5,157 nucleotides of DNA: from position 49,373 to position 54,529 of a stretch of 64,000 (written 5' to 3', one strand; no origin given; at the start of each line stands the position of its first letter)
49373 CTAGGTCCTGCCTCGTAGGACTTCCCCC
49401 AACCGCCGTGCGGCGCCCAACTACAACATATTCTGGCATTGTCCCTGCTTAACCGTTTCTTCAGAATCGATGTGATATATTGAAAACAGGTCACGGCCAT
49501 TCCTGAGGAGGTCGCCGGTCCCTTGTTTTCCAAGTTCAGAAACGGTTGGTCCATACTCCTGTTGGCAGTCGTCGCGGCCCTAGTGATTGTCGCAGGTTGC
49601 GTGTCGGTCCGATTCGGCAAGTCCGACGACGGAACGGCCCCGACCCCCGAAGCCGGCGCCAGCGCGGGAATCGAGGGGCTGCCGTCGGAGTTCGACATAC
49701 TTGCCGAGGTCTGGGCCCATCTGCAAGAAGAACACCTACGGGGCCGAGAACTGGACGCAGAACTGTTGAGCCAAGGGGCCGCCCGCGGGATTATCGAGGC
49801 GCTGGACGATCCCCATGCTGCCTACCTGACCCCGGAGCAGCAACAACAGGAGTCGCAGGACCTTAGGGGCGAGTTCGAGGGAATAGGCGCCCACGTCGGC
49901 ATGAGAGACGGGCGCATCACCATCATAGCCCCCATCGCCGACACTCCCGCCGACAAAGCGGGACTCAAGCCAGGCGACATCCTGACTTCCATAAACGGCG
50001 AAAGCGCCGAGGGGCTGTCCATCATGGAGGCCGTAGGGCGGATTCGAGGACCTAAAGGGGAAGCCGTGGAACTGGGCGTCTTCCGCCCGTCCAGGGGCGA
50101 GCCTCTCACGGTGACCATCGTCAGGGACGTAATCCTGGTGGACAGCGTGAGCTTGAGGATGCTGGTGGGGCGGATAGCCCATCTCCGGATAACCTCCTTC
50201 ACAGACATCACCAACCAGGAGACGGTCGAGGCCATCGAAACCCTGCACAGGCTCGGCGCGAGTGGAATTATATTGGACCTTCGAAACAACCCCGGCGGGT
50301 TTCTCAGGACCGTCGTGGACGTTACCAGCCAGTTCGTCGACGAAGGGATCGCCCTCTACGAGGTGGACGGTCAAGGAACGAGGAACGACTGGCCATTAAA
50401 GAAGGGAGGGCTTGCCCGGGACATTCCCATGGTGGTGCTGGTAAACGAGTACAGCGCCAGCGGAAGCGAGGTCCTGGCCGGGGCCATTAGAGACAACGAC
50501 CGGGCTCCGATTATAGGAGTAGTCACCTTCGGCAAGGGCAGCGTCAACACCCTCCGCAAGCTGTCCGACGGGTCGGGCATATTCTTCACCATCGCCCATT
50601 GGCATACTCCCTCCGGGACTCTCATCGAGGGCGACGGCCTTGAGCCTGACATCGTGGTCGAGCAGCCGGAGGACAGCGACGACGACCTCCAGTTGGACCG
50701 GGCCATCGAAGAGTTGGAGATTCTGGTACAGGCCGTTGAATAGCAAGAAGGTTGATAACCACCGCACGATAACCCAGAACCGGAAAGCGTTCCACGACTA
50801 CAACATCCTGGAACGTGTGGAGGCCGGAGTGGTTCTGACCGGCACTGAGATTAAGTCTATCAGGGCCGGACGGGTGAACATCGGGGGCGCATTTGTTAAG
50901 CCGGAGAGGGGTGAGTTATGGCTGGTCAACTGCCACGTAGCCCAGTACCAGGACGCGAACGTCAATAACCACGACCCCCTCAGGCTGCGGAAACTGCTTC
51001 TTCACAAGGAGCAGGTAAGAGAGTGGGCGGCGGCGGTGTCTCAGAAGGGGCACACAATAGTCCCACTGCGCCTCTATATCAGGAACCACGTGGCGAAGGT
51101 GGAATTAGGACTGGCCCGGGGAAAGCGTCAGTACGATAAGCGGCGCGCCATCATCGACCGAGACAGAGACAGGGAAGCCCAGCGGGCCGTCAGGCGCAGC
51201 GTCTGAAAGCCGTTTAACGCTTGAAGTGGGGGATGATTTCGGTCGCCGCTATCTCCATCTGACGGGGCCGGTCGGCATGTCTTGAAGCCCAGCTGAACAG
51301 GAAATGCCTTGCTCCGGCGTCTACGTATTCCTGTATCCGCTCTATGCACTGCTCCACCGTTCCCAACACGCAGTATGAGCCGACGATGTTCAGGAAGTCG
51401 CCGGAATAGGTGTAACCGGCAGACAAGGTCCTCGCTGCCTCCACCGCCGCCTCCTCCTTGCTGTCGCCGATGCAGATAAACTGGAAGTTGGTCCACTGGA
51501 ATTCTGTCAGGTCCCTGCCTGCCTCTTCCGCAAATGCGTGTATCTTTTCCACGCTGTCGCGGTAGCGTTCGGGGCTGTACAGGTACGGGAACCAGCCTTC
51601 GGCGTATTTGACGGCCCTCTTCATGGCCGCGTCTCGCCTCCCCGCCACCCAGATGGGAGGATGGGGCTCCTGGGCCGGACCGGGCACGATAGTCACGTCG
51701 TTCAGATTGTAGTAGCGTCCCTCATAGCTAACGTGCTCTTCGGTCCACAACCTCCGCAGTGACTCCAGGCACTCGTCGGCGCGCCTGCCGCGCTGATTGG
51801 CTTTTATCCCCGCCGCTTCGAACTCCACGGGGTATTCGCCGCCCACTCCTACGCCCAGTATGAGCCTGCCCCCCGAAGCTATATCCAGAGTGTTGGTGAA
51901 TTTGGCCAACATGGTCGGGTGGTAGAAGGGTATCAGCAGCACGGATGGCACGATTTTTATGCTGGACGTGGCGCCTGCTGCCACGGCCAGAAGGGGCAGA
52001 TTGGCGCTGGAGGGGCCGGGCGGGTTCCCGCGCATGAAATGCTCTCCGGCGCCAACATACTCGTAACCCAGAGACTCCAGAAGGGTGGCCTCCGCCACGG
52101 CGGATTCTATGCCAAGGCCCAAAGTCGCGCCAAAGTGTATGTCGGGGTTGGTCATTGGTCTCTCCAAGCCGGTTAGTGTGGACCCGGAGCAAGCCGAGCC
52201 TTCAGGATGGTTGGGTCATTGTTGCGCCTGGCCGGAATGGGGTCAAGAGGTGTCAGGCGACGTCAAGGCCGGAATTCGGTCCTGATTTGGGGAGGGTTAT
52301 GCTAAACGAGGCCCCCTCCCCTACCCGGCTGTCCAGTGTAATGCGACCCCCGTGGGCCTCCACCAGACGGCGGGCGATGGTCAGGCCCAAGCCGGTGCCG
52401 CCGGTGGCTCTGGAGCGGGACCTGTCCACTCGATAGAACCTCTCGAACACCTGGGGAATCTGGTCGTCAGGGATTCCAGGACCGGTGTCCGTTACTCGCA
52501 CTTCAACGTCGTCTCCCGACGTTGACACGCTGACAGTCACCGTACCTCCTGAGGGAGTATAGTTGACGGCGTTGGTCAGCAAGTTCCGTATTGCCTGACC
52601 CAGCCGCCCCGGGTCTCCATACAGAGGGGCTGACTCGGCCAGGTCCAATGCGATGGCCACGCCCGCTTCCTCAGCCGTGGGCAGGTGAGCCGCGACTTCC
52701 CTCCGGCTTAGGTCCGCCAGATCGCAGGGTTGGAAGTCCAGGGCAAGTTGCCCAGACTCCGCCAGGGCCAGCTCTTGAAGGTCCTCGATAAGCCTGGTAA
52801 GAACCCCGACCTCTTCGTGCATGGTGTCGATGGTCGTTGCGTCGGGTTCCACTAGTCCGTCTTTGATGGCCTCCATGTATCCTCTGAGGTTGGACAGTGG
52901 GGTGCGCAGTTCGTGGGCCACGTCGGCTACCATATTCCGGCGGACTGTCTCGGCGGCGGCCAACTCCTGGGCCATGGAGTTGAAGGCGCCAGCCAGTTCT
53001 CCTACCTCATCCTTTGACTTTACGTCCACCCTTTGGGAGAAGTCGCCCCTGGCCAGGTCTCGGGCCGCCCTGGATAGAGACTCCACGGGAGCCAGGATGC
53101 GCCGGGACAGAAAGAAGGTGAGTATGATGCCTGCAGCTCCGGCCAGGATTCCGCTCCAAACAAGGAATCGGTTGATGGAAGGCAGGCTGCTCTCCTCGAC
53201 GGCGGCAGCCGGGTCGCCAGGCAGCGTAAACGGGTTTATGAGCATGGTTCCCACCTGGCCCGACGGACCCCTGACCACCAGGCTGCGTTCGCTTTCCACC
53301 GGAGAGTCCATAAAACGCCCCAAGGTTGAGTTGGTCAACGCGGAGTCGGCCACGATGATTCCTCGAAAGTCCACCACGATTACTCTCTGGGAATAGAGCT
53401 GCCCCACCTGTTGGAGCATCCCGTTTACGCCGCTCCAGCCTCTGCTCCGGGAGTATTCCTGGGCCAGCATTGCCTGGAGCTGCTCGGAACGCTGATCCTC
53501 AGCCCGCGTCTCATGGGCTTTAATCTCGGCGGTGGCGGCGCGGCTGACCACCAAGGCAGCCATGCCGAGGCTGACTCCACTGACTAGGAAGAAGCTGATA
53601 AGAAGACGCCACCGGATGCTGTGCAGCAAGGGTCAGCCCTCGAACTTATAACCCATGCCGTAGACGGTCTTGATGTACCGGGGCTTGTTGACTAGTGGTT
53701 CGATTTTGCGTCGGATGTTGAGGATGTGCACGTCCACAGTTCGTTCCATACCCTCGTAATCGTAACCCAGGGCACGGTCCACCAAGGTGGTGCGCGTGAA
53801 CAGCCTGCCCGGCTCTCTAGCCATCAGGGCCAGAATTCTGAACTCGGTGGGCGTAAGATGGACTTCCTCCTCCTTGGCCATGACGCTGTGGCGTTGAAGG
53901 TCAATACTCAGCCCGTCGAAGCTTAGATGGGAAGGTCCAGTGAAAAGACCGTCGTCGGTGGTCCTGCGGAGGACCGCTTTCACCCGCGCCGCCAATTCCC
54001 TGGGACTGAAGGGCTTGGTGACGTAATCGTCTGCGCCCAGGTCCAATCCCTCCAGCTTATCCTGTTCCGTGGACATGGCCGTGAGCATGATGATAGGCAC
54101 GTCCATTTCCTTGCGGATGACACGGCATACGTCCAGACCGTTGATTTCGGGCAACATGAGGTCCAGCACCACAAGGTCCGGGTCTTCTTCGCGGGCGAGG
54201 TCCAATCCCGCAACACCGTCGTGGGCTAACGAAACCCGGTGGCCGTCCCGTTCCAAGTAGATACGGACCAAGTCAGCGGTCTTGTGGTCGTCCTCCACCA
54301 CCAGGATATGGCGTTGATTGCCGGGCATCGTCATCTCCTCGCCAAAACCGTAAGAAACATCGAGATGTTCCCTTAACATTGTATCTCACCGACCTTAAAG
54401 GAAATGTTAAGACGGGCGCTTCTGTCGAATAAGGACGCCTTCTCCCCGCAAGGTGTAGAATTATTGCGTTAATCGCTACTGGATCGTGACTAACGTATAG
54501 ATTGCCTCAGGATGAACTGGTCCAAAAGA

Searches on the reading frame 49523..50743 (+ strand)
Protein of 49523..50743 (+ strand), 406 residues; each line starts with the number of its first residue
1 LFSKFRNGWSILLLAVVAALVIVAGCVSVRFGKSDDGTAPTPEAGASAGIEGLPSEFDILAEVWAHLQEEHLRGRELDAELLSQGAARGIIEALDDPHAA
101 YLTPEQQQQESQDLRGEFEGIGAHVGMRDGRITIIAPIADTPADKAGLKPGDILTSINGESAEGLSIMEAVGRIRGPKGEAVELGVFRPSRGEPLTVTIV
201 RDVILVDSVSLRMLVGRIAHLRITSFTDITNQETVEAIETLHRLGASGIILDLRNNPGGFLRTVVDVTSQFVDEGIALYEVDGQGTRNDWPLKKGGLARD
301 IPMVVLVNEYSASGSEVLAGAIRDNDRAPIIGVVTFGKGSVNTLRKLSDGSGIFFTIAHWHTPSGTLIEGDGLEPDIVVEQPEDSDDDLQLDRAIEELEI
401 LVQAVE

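Call 60: search_protein_families(library=pfam, proteins=[window:49523-50743:+], max_evalue=0.00001)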
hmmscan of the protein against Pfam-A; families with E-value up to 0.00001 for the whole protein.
window:49523-50743:+ (406 aa): 4 families
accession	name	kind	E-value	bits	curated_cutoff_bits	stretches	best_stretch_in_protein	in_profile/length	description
PF03572.23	Peptidase_S41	-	8.7e-45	152.7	24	1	217-379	1-165/165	Peptidase family S41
PF17820.7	PDZ_6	-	2.3e-11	43.7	27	1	135-186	3-52/54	PDZ domain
PF13180.12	PDZ_2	-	2.8e-10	40.8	27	1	121-198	3-79/80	PDZ domain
PF00595.29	PDZ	-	7.9e-10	39.4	23.2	1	119-185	12-79/81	PDZ domain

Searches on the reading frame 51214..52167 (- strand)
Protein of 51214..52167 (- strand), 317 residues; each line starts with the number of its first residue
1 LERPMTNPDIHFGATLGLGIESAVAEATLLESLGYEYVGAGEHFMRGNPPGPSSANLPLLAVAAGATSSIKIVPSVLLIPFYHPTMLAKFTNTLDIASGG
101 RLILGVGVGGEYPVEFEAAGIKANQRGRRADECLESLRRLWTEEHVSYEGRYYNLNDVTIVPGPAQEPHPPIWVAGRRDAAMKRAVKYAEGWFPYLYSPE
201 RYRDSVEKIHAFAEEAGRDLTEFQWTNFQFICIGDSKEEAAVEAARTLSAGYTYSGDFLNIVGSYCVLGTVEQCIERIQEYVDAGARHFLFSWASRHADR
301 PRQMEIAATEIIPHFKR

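Call 60: search_protein_families(library=pfam, proteins=[window:51214-52167:-], max_evalue=0.00001)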
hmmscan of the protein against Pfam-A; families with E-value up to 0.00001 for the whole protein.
window:51214-52167:- (317 aa): 1 family
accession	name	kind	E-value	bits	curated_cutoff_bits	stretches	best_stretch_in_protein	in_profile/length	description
PF00296.26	Bac_luciferase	-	5.3e-64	217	27.9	1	20-288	22-314/314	Luciferase-like monooxygenase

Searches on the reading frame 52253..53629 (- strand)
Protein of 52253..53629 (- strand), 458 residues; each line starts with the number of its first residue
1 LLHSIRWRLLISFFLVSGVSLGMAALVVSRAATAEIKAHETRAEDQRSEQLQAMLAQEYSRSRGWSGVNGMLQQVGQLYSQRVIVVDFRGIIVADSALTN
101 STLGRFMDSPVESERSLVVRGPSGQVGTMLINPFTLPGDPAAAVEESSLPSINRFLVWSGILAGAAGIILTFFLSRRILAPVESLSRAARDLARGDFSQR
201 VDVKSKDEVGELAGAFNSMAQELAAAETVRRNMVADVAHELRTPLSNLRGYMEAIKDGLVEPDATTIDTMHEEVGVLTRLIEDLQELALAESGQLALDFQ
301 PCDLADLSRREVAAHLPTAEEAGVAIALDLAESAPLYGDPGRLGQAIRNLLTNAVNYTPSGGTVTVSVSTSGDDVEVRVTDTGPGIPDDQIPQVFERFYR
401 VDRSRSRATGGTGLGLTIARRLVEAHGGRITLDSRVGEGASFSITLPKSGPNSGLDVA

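Call 61: search_protein_families(library=pfam, proteins=[window:52253-53629:-], max_evalue=0.00001)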
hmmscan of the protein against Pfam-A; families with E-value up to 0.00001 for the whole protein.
window:52253-53629:- (458 aa): 4 families
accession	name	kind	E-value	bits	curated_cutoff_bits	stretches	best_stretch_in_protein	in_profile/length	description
PF02518.31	HATPase_c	-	1e-35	123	26.4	1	338-448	1-109/111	Histidine kinase-, DNA gyrase B-, and HSP90-like ATPase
PF00672.30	HAMP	-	1.7e-20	73.5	25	1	173-224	1-52/53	HAMP domain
PF00512.31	HisKA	-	2.8e-14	53.3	26.9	1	230-293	2-66/66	His Kinase A (phospho-acceptor) domain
PF13581.12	HATPase_c_2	-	2.6e-06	27.9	27.4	1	345-425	34-111/127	Histidine kinase-like ATPase domain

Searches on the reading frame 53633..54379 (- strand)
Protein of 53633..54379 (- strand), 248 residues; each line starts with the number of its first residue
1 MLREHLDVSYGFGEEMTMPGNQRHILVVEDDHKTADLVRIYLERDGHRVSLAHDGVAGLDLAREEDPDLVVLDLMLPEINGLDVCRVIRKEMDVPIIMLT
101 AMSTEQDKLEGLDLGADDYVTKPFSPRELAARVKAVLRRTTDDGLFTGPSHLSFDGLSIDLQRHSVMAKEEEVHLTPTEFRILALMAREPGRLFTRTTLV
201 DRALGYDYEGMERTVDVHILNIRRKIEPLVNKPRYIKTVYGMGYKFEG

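Call 61: search_protein_families(library=pfam, proteins=[window:53633-54379:-], max_evalue=0.00001)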
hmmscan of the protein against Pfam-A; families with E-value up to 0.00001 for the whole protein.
window:53633-54379:- (248 aa): 2 families
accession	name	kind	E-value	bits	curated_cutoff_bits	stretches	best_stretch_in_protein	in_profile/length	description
PF00072.30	Response_reg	-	1.5e-30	106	30.2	1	25-134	1-111/111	Response regulator receiver domain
PF00486.34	Trans_reg_C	-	1.3e-25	89.7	26.2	1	171-246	2-77/77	Transcriptional regulatory protein, C terminal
